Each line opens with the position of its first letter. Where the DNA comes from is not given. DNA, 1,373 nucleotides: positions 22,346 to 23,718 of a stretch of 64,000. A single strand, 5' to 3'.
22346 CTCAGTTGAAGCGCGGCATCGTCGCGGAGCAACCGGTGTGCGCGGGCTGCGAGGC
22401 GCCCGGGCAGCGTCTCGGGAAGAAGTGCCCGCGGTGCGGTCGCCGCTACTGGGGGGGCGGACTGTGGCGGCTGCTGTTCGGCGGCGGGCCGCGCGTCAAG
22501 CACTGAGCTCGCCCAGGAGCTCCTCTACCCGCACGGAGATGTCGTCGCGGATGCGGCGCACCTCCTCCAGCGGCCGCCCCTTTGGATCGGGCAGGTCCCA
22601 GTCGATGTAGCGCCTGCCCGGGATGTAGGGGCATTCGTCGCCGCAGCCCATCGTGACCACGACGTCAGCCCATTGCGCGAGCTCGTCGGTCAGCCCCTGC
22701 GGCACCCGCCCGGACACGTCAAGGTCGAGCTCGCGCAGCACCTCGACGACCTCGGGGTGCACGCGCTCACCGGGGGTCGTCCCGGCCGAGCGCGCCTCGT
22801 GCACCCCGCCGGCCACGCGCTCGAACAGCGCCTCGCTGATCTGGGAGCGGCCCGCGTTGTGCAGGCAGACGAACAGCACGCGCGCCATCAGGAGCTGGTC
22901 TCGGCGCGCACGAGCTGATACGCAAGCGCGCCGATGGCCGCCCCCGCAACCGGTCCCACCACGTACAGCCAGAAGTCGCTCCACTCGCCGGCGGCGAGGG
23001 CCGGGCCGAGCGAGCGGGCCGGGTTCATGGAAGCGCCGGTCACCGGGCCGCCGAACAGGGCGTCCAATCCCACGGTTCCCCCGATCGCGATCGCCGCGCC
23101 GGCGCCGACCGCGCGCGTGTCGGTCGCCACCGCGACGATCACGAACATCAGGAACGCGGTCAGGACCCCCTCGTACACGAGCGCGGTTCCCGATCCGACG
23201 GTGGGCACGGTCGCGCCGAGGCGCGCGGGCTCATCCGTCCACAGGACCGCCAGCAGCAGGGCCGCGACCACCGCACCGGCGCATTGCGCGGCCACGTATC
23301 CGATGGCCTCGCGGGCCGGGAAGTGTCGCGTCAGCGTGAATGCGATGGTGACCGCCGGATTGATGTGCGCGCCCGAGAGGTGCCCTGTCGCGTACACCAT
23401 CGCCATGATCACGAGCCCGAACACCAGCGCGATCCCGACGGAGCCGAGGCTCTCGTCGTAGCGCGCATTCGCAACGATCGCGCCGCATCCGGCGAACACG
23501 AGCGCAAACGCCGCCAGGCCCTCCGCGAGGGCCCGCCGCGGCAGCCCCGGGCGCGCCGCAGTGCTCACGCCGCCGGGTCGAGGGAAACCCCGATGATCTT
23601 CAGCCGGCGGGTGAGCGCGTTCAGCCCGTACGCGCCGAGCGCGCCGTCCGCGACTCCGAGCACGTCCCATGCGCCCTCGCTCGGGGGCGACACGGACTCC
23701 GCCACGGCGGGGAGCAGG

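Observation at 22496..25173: ars operon with an embedded, translationally coupled RNR-R2-like di-metal protein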

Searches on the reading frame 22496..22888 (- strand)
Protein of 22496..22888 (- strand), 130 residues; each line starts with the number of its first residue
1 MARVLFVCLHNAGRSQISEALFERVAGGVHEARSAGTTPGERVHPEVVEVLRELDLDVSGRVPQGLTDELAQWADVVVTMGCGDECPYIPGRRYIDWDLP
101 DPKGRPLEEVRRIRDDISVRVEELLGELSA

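Call 5: search_protein_families(library=pfam, proteins=[window:22496-22888:-], max_evalue=0.01)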
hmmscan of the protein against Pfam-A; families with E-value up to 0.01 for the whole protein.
window:22496-22888:- (130 aa): 1 family
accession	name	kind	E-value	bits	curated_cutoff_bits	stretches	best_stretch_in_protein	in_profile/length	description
PF01451.26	LMWPc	-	5.4e-22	79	23.2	1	4-125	1-144/144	Low molecular weight phosphotyrosine protein phosphatase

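Call 6: search_protein_families(library=ncbifam, proteins=[window:22496-22888:-], max_evalue=0.01)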
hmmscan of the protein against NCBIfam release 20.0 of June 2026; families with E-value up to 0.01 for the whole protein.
window:22496-22888:- (130 aa): 5 families
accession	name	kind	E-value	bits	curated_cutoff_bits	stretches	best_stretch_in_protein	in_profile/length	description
TIGR02689.1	ars_reduc_gluta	equivalog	2.9e-20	72.7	157.6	1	3-124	2-125/126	arsenate reductase, glutathione/glutaredoxin type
NF010053.0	PRK13530.1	subfamily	8.3e-17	61.8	215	1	4-123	6-127/133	arsenate reductase (thioredoxin)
TIGR02691.1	arsC_pI258_fam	equivalog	1.4e-15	57.6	174.3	1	4-124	1-129/129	arsenate reductase (thioredoxin)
NF007520.0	PRK10126.1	equivalog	0.004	17.6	243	1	3-80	4-82/147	low molecular weight protein-tyrosine-phosphatase Wzb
NF008486.0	PRK11391.1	equivalog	0.0066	16.9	247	1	3-81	8-87/148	phosphotyrosine-protein phosphatase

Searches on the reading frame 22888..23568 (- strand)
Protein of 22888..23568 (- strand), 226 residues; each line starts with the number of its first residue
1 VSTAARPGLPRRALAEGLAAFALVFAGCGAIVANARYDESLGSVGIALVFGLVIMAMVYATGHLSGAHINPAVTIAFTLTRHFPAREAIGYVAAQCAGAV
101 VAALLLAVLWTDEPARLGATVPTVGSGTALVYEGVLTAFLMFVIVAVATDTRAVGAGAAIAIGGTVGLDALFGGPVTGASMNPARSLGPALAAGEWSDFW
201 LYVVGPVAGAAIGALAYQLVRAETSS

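Call 5: search_protein_families(library=pfam, proteins=[window:22888-23568:-], max_evalue=0.01)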
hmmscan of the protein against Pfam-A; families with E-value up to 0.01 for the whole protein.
window:22888-23568:- (226 aa): 1 family
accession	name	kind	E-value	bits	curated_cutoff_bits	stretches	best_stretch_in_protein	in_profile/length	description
PF00230.25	MIP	-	1.2e-59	202.3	25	1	10-217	8-222/222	Major intrinsic protein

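Call 6: search_protein_families(library=ncbifam, proteins=[window:22888-23568:-], max_evalue=0.01)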
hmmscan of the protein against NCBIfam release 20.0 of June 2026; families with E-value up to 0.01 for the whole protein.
window:22888-23568:- (226 aa): 4 families
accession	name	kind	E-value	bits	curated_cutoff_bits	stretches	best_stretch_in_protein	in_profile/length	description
TIGR00861.1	MIP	subfamily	1.7e-52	178.4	171.25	1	15-217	1-224/224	MIP family channel protein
NF003838.0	PRK05420.1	equivalog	7.1e-44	150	256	1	11-223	3-229/231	aquaporin Z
NF045553.1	AquGlycerPorinGla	equivalog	4.1e-12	45.9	400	1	15-109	11-108/290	aquaglyceroporin Gla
NF043012.1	LacAcidTportLarD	equivalog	2e-06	27.4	390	1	27-192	22-195/237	D/L-lactic acid transporter LarD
